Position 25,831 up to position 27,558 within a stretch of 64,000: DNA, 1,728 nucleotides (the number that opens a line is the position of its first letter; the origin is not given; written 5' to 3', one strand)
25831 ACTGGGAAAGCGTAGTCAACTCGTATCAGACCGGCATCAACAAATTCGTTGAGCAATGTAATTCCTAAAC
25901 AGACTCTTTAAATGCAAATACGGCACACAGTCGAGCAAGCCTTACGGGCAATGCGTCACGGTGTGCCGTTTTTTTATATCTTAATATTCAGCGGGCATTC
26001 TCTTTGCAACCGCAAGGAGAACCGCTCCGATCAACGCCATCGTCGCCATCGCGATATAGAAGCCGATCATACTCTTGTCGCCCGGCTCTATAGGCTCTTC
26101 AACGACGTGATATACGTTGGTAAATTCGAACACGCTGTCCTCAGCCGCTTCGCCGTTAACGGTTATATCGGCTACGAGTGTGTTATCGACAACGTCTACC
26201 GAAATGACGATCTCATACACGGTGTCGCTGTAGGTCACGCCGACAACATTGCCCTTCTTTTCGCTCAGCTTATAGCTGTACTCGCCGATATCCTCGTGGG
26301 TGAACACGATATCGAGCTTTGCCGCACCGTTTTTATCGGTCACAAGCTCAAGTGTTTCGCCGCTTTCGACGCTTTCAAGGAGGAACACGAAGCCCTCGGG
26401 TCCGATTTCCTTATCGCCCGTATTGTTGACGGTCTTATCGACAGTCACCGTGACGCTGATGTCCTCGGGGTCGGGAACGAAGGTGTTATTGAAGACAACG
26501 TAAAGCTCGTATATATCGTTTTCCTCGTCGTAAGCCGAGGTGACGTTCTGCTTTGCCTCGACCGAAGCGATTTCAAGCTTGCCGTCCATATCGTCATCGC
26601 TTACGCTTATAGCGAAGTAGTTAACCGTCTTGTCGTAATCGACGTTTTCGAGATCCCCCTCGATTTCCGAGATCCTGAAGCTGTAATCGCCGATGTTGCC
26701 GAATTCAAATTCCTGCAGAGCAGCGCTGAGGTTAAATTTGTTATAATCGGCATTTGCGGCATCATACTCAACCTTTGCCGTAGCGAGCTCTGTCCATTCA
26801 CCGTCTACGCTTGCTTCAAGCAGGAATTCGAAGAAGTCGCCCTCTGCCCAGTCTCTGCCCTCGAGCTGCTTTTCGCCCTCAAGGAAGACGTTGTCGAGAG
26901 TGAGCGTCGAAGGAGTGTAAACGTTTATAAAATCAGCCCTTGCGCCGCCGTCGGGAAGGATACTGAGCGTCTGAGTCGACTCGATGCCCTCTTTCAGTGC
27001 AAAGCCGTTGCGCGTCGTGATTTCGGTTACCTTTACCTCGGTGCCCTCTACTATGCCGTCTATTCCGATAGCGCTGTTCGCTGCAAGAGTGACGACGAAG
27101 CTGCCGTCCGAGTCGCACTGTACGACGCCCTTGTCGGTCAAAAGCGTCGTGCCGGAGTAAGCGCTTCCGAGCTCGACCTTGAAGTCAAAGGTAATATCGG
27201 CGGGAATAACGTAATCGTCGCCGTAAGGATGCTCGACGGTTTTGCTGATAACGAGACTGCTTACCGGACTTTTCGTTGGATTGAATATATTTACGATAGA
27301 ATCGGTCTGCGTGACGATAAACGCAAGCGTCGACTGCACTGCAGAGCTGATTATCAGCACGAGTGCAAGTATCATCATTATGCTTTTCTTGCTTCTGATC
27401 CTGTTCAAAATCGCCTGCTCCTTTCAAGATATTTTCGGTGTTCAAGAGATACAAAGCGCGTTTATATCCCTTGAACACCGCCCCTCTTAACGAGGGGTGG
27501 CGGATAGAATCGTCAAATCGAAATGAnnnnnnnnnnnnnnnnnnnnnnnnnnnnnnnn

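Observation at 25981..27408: Isopeptide-pilin-type protein that pairs a SipW-type N-terminus with a sortase-signal-like C-terminus lacking LPXTG, and no sortase nearby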

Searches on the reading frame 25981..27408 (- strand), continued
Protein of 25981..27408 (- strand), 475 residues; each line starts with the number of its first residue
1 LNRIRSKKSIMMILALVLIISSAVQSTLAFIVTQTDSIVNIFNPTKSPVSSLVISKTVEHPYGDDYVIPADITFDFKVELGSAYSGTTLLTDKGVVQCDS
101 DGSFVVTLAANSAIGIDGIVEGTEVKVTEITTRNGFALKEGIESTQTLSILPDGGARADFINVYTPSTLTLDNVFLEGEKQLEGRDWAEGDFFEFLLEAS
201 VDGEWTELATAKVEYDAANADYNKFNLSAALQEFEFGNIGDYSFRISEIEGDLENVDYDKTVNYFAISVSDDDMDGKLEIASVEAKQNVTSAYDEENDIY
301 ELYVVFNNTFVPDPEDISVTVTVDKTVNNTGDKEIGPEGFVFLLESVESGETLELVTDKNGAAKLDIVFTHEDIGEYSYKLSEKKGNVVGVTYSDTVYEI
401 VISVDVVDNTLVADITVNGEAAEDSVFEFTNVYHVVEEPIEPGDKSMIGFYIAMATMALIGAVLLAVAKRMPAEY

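Call 69: search_protein_families(library=pfam, proteins=[L079:5795-6571:+, L036:14705-16102:+], max_evalue=0.001)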
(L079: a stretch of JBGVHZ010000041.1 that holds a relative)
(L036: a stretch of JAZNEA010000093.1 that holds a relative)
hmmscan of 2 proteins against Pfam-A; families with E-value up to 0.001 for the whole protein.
L079:5795-6571:+ (258 aa): 1 family
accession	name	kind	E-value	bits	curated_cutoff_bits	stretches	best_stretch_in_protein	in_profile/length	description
PF04203.18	Sortase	-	1.6e-09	38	26.6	1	94-252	4-123/125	Sortase domain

L036:14705-16102:+ (465 aa): 1 family
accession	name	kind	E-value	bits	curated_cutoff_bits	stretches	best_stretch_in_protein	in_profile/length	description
PF04203.18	Sortase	-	6.3e-12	45.8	26.6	1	276-434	7-118/125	Sortase domain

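Call 74: find_related_loci(query=window:25981-27408:-, collection=metagenome_contigs, flank=10000)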
Query window:25981-27408:- (475 aa) in metagenome_contigs; peptide patterns used: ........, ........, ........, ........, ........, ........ (x = any residue, [..] = any of these).
178 stretches matched a pattern, but none encodes a relative of the query by tblastn (E <= 1e-3).

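Call 77: find_related_loci(query=A5, collection=metagenome_contigs, flank=10000)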
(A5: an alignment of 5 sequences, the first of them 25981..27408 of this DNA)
Query A5 (475 aa) in metagenome_contigs; peptide patterns used: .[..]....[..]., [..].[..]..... (x = any residue, [..] = any of these).
248 stretches matched a pattern; 3 encode a relative of the query (tblastn E <= 1e-3); 3 distinct loci.
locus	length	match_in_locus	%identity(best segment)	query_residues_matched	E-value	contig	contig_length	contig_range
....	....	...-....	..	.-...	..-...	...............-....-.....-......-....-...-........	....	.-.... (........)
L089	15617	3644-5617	28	99-404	3e-15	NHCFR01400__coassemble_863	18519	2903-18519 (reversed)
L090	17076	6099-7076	26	142-470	1e-11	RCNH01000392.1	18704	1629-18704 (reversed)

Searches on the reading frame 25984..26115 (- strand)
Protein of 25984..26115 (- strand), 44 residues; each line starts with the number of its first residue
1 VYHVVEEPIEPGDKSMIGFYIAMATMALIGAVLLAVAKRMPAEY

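Call 13: search_protein_families(library=ncbifam, proteins=[window:25984-26115:-], max_evalue=10)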
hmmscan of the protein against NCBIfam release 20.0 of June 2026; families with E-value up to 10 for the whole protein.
seq(44 aa): 3 families
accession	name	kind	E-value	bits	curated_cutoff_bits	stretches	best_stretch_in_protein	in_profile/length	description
TIGR04216.1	halo_surf_glyco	exception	0.032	12.5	400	1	13-38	758-783/784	HVO_2072 family ArtA-dependent S-layer glycoprotein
NF041335.1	surf_glcprot_Halo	equivalog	0.15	10.1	1100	1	6-37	828-860/862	ArtA-dependent S-layer glycoprotein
TIGR01167.1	LPXTG_anchor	domain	0.16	12.7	15.9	1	12-39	6-32/34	LPXTG cell wall anchor domain-containing protein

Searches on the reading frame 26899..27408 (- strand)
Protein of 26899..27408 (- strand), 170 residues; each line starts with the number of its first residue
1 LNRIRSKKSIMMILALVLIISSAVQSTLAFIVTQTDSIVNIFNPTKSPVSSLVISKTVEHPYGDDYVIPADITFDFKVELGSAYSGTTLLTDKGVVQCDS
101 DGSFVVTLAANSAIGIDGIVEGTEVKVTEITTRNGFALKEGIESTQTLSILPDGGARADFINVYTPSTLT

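Call 81: search_protein_representatives(protein=window:26899-27408:-)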
Query: 170 residues. Proteins with E-value up to 0.001 (for the whole library): 245; up to 1e-10: 167; up to 1e-30: 18. The best 150 are listed.
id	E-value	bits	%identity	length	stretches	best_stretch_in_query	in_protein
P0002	2.9e-87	306.8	95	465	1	11-169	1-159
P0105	1.2e-41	158.7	48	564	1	3-168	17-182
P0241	2.0e-37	145.0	46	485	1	11-167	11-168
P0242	1.1e-36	142.6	46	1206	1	7-168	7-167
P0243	4.7e-36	140.6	43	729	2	4-167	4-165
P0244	6.1e-36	140.2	47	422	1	8-168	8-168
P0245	1.5e-34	135.7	42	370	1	9-169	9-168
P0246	1.7e-34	135.5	44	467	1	3-168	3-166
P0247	1.4e-33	132.5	37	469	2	2-168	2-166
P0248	4.3e-33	131.0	44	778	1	2-168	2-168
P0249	6.4e-33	130.4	43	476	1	8-168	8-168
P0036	1.4e-32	129.3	44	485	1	9-168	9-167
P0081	3.2e-32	128.1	49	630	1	9-168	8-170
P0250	9.4e-32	126.6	39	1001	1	1-169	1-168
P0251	1.9e-31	125.7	40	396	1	1-167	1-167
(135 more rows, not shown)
